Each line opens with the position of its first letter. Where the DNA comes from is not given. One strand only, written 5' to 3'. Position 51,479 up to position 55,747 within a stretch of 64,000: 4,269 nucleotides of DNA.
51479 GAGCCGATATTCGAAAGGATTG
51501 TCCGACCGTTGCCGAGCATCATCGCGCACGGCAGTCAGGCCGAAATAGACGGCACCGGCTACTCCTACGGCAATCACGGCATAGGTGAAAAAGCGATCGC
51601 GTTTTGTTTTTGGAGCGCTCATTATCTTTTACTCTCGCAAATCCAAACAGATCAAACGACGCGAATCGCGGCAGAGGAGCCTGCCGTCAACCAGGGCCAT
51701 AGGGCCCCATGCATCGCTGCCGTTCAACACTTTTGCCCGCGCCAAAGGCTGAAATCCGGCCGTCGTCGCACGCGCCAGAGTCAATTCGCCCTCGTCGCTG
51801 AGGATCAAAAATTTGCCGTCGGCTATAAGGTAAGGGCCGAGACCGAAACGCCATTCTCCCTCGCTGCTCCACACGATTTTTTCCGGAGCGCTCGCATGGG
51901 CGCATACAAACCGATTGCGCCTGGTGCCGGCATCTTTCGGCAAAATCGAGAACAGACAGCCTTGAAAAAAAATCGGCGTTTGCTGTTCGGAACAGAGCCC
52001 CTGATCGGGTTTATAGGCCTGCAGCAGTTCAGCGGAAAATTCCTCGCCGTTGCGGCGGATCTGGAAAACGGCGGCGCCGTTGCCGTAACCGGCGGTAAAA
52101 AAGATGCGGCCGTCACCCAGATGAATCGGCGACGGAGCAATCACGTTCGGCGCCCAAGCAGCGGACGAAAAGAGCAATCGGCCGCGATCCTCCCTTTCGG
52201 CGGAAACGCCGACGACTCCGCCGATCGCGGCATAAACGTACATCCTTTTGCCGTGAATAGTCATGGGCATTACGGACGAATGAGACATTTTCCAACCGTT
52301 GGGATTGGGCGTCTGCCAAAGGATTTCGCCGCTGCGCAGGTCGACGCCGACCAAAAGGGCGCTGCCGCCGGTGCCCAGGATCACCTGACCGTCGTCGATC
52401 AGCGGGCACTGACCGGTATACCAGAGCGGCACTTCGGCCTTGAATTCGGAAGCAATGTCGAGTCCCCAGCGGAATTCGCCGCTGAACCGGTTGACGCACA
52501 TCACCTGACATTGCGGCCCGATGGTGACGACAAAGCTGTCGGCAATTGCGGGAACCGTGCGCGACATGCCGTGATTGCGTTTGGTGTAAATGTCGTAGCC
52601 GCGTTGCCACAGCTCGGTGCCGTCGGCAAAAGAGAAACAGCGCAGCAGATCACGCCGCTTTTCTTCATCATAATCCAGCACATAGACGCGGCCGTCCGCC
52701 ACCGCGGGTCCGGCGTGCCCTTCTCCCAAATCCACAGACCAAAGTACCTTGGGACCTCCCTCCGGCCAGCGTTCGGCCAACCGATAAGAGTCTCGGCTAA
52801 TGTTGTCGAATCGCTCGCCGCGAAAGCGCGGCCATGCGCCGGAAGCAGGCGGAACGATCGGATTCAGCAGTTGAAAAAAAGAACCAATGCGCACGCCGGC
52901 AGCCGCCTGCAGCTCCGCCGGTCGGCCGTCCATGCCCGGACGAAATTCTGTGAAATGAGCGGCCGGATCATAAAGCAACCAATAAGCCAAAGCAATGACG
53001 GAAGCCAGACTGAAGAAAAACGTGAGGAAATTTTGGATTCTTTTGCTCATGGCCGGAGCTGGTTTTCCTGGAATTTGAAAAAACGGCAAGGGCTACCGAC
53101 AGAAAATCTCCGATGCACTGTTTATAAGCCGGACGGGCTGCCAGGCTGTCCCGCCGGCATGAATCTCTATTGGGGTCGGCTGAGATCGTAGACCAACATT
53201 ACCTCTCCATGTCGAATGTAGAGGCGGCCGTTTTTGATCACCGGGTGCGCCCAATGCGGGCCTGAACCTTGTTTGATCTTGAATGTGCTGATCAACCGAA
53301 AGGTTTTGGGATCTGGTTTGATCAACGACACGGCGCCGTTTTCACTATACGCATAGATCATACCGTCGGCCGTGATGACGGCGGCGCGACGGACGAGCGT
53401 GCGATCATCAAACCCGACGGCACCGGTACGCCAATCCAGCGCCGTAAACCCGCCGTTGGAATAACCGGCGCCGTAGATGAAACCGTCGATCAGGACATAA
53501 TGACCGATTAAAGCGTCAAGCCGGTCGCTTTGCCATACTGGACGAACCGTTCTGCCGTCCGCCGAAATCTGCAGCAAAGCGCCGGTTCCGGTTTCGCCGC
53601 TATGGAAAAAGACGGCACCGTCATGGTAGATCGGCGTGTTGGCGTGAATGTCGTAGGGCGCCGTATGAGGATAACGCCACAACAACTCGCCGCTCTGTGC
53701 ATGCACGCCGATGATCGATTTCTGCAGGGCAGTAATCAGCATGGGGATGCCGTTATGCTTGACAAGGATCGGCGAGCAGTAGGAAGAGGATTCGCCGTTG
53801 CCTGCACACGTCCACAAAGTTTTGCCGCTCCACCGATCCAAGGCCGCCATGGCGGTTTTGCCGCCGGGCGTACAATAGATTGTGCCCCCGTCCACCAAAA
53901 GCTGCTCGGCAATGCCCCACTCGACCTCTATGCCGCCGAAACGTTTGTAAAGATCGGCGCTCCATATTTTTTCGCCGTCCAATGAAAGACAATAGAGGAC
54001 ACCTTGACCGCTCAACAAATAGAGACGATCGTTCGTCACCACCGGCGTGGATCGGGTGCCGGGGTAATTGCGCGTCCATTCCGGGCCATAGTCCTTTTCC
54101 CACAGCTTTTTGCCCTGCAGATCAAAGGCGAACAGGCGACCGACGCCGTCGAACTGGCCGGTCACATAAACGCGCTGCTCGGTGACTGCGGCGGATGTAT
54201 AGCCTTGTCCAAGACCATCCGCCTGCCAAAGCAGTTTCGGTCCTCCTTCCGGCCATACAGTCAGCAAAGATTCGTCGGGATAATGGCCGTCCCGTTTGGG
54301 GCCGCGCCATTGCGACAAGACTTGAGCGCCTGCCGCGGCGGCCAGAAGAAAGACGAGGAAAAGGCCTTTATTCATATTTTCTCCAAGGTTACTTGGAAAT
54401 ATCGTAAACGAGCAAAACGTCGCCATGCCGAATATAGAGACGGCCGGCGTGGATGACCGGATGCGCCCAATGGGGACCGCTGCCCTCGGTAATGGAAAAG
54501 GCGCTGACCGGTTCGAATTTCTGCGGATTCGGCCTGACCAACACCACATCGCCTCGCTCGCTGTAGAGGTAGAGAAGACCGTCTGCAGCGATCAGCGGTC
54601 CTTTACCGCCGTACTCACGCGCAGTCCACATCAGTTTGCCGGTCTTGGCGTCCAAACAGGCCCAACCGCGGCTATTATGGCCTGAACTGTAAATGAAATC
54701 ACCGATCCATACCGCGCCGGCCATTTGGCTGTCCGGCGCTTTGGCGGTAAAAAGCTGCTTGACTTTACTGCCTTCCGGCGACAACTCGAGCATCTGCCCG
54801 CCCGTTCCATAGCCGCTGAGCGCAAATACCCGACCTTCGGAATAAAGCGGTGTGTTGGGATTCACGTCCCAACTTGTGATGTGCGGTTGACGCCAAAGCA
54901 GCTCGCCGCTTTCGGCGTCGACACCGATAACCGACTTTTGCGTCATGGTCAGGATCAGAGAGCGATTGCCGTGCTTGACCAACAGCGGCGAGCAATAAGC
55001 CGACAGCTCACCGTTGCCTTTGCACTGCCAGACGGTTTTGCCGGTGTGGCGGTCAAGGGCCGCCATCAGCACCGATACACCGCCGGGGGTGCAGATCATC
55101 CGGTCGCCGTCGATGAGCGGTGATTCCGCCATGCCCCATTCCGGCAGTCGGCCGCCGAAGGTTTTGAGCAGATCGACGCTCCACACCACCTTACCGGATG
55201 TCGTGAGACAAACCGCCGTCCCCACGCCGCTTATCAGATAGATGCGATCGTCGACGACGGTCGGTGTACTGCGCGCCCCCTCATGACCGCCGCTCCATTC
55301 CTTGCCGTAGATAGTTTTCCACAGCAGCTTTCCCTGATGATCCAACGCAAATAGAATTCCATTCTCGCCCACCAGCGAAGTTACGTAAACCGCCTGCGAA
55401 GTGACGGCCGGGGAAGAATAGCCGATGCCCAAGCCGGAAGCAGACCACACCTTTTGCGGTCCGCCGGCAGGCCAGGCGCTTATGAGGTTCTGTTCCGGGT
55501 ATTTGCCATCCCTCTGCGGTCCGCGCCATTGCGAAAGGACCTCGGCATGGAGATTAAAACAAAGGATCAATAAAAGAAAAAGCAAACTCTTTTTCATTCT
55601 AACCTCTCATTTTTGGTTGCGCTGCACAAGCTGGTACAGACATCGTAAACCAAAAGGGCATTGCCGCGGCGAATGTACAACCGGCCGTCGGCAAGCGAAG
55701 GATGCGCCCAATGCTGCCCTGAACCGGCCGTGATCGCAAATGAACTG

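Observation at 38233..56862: ~18-gene translationally coupled minus-strand supercluster: cytoplasmic flavin/Fe-S module, membrane NapGH-like module and seven PQQ-like propeller paralogs, with no known terminal enzyme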

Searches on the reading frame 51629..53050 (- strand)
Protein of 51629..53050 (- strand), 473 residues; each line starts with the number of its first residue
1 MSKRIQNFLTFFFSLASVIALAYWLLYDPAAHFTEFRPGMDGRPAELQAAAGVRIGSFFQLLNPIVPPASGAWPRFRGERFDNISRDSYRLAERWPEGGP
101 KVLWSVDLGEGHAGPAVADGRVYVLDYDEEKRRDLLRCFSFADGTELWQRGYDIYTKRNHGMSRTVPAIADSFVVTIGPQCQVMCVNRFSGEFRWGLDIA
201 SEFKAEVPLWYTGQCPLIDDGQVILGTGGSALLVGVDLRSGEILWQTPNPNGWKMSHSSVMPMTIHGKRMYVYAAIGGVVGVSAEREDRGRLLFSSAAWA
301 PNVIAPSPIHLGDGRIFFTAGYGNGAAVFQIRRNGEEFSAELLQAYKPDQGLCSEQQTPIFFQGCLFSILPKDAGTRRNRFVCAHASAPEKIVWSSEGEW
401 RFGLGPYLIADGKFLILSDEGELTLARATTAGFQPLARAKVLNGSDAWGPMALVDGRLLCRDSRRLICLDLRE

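Call 5: search_protein_families(library=pfam, proteins=[window:51629-53050:-], max_evalue=0.01)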
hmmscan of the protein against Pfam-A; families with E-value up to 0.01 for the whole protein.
window:51629-53050:- (473 aa): 1 family
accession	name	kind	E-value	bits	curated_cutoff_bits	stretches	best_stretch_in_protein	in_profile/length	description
PF13360.13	PQQ_2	-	1.1e-18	68.2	27.6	2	135-346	4-200/233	Outer membrane protein assembly factor BamB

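Call 7: search_protein_families(library=ncbifam, proteins=[window:51629-53050:-], max_evalue=0.001)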
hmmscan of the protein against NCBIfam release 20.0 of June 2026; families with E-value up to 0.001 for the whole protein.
window:51629-53050:- (473 aa): 4 families
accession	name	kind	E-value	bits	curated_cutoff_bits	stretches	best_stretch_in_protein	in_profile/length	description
TIGR03300.1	assembly_YfgL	equivalog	1.1e-06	27.6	285.2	1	91-285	31-208/377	outer membrane protein assembly factor BamB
NF053615.1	SerThrKinAfsKStmc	equivalog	5.6e-06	25.3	1300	0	107-201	562-648/809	protein serine/threonine kinase AfsK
NF008351.0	PRK11138.1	equivalog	7.2e-06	24.7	423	1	102-283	142-310/394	outer membrane protein assembly factor BamB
TIGR04528.1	acido_non_PQQ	subfamily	5.7e-05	22.1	650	1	143-247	76-179/493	acido-empty-quinoprotein group A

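Call 34: find_homologous_proteins(query=window:51629-53050:-, max_evalue=1e-20)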
Query window:51629-53050:- (473 aa): 6659 proteins with E <= 1e-20 among 8000 candidates; the best 120 are listed.
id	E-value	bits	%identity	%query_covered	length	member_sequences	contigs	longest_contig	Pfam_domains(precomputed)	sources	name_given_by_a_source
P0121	0.0e+0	1030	92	100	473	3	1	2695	PF13360.14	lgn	-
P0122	1.5e-234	798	70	100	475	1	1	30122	PF13360.14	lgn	-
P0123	9.3e-234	795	71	99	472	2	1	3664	PF13360.14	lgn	-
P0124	6.3e-228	776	67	99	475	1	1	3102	PF13360.14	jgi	jgi:outer membrane protein assembly factor BamB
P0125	1.2e-213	729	67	97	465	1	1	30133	PF13360.14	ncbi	ncbi:MAG: hypothetical protein EHM72_00495, partial [Calditrichaeota bacterium]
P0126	1.8e-207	708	61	99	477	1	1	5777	PF13360.14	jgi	-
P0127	9.8e-206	702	61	99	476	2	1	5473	PF13360.14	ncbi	-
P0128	9.3e-205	699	61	100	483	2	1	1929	PF13360.14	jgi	-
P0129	2.3e-204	698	61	99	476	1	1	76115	PF13360.14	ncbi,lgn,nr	ncbi:PQQ-like beta-propeller repeat protein [candidate division KSB1 bacterium]|nr:PQQ-like beta-pro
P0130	1.3e-202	692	60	100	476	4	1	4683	PF13360.14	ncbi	-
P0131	2.0e-202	692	62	95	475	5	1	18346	PF13360.14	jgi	-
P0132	3.1e-201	688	60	99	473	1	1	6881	PF13360.14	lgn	-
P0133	1.9e-200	685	60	100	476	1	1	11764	PF13360.14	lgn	-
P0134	5.0e-200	684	59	100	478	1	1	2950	PF13360.14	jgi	jgi:outer membrane protein assembly factor BamB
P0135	1.0e-199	683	61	95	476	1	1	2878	PF13360.14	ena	-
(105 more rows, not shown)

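Call 47: predict_structure(alignment_id=A2)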
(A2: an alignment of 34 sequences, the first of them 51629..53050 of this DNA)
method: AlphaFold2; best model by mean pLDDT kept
length: 473 residues; sequences in the alignment: 34
mean_pLDDT: 87.0   pTM: 0.84
mean pLDDT of the five models: 87.0, 86.5, 86.4, 83.5, 79.5
residues with pLDDT >= 90: 284; 70-90: 144; 50-70: 29; < 50: 16
segments of 3 or more residues with pLDDT < 50: 33-41, 48-50
pLDDT, mean of each block of 10 residues (from residue 1): 85 94 75 48 49 84 79 63 78 88 94 89 92 93 95 75 82 91 93 93 82 78 92 95 94 87 93 92 94 93 81 91 88 93 92 87 92 90 94 92 91 93 93 93 89 93 94 87
secondary structure, 60 per line:
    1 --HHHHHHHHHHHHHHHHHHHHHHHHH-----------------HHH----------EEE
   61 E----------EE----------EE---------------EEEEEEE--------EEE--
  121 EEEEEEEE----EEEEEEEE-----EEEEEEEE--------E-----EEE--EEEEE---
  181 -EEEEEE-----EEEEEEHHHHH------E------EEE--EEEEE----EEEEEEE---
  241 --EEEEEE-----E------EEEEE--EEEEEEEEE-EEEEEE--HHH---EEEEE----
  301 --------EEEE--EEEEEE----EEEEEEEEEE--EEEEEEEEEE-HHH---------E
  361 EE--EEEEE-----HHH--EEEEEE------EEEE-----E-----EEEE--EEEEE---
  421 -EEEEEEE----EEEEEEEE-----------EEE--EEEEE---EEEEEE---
elements in order: H3-27 E58-61 E101-107 E116-118 E121-128 E133-140 E146-153 E168-170 E173-177 E182-187 E193-198 H199-203 E217-219 E222-226 E231-237 E243-248 E261-265 E268-276 E278-283 E292-296 E309-312 E315-320 E325-334 E337-346 E360-362 E365-369 E380-385 E392-395 E407-410 E413-417 E422-428 E433-440 E452-454 E457-461 E465-470

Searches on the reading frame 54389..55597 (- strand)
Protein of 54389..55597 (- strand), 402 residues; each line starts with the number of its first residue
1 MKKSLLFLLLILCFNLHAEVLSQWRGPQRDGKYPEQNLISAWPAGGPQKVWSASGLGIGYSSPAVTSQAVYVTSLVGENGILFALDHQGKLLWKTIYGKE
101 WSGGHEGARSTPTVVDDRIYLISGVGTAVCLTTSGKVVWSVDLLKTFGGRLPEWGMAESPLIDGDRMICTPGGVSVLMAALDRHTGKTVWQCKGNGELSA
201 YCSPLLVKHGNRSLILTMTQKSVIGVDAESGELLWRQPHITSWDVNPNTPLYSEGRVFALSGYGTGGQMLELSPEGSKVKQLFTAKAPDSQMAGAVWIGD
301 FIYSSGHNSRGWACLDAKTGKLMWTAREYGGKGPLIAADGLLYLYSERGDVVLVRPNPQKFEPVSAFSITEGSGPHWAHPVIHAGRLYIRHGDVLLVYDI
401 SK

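Call 5: search_protein_families(library=pfam, proteins=[window:54389-55597:-], max_evalue=0.01)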
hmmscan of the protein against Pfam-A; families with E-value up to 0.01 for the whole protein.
window:54389-55597:- (402 aa): 4 families
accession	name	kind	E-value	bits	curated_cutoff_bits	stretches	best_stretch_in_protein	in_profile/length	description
PF13360.13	PQQ_2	-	4.3e-27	95.7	27.6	2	79-272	2-186/233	Outer membrane protein assembly factor BamB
PF13570.13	Beta-prop_ACSF4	-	1.8e-10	41.2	133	2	178-326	73-210/329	Beta-alanine-activating enzyme, beta-propeller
PF01011.28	PQQ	-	2.8e-07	30.1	26.7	0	200-238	49-84/595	Glucose/ethanol/alcohol dehydrogenase, beta-propeller domain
PF23727.1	Beta-prop_FAM234A_B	-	0.0034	16.4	26.4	1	176-252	52-131/467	FAM234A/B beta-propeller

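Call 31: search_protein_families(library=ncbifam, proteins=[window:54389-55597:-], max_evalue=0.00001)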
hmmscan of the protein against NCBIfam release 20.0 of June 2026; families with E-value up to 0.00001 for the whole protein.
window:54389-55597:- (402 aa): 4 families
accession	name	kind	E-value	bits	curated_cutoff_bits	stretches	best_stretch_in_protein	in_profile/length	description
TIGR03300.1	assembly_YfgL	equivalog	2.1e-15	56.3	285.2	1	94-237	45-171/377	outer membrane protein assembly factor BamB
NF008351.0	PRK11138.1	equivalog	6.4e-11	41.4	423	1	110-354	63-309/394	outer membrane protein assembly factor BamB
TIGR03075.1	PQQ_enz_alc_DH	subfamily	6.6e-08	31.6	480.05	0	61-191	63-196/530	PQQ-dependent dehydrogenase, methanol/ethanol family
TIGR04528.1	acido_non_PQQ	subfamily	1.1e-07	31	650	0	177-249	402-471/493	acido-empty-quinoprotein group A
